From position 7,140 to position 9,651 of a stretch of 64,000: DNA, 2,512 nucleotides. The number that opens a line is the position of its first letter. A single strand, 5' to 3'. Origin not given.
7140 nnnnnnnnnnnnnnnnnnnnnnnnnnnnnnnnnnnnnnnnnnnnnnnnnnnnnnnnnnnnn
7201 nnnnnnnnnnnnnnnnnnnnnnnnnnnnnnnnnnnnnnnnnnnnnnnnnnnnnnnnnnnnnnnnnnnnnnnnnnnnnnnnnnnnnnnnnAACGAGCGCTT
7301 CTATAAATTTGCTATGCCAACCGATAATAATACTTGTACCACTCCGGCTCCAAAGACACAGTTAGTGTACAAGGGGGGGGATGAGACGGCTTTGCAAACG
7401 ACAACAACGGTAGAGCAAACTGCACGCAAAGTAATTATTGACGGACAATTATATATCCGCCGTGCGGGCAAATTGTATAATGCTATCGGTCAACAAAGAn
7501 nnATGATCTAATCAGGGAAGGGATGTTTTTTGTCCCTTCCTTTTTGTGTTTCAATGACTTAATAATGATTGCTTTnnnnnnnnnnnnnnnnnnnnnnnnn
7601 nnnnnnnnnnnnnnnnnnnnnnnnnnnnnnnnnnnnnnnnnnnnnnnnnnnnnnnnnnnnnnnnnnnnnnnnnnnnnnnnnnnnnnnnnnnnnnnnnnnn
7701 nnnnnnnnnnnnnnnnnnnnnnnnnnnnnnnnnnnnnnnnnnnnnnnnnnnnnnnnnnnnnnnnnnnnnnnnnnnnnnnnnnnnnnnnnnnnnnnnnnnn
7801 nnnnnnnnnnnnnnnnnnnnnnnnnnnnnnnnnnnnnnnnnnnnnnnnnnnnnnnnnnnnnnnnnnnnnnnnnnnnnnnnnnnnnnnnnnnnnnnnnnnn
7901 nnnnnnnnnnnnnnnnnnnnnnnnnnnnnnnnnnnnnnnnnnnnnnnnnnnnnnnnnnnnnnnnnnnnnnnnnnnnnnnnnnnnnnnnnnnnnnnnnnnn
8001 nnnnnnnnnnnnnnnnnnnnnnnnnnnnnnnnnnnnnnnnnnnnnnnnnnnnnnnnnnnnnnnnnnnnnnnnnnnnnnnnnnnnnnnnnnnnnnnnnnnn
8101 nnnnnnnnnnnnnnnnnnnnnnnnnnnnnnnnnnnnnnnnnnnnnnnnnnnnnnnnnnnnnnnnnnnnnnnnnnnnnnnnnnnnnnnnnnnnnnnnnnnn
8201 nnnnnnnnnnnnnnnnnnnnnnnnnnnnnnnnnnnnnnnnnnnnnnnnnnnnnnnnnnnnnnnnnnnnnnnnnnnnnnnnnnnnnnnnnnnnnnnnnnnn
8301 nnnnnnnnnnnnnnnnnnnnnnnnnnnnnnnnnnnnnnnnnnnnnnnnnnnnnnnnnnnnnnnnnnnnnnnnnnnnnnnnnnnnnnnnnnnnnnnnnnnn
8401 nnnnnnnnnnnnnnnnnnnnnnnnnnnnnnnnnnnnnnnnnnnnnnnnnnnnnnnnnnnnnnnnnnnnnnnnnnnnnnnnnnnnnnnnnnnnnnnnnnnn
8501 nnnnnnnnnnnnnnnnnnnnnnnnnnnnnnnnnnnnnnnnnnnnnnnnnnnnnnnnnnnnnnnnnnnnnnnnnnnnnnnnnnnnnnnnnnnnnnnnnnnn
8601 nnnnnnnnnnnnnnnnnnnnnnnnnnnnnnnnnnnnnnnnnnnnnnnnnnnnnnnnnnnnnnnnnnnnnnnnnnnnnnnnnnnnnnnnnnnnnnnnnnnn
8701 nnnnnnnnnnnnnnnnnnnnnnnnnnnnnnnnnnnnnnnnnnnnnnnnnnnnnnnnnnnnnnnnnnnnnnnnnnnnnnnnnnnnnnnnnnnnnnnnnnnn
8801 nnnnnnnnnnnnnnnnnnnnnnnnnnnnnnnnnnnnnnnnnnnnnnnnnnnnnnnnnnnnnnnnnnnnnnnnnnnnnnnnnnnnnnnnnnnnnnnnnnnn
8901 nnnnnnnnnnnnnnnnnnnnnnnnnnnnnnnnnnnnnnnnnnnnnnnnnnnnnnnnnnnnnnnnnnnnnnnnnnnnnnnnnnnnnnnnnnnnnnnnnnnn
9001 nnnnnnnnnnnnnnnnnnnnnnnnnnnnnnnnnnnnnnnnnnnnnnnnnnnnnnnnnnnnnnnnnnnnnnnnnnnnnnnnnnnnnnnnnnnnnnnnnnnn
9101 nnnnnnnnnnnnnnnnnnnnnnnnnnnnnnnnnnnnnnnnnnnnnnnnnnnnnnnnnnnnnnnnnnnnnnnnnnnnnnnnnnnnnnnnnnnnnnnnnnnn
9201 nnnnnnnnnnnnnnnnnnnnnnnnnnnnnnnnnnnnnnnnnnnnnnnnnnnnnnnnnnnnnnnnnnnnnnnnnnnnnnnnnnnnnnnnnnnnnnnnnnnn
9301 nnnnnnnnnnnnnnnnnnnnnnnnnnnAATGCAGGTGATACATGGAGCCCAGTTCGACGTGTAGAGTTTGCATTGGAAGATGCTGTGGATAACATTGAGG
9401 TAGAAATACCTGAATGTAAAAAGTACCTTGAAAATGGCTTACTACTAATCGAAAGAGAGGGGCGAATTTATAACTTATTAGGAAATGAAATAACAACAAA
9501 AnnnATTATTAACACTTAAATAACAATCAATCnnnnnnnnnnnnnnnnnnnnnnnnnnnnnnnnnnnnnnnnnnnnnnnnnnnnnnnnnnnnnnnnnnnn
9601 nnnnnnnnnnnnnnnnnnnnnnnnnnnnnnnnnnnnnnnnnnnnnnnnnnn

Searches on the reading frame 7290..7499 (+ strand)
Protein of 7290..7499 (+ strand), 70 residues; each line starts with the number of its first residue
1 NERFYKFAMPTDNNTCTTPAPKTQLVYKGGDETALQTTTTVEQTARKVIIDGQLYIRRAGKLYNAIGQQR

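Call 76: search_protein_families(library=pfam, proteins=[window:7290-7499:+], max_evalue=10)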
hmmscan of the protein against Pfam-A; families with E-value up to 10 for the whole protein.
seq(70 aa): 1 family
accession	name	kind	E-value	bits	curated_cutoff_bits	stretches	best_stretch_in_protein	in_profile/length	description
PF06300.18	Tsp45I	-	0.039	13.9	25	1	36-68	210-242/260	Tsp45I type II restriction enzyme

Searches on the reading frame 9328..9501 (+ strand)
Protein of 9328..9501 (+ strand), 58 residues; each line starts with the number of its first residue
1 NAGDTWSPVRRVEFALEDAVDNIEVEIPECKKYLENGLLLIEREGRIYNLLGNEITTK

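Call 76: search_protein_families(library=pfam, proteins=[window:9328-9501:+], max_evalue=10)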
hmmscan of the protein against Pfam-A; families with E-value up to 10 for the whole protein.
seq(58 aa): 1 family
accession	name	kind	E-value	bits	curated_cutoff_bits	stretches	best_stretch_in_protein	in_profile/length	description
PF12857.13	TOBE_3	-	0.065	13.6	27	1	8-29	19-40/59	TOBE-like domain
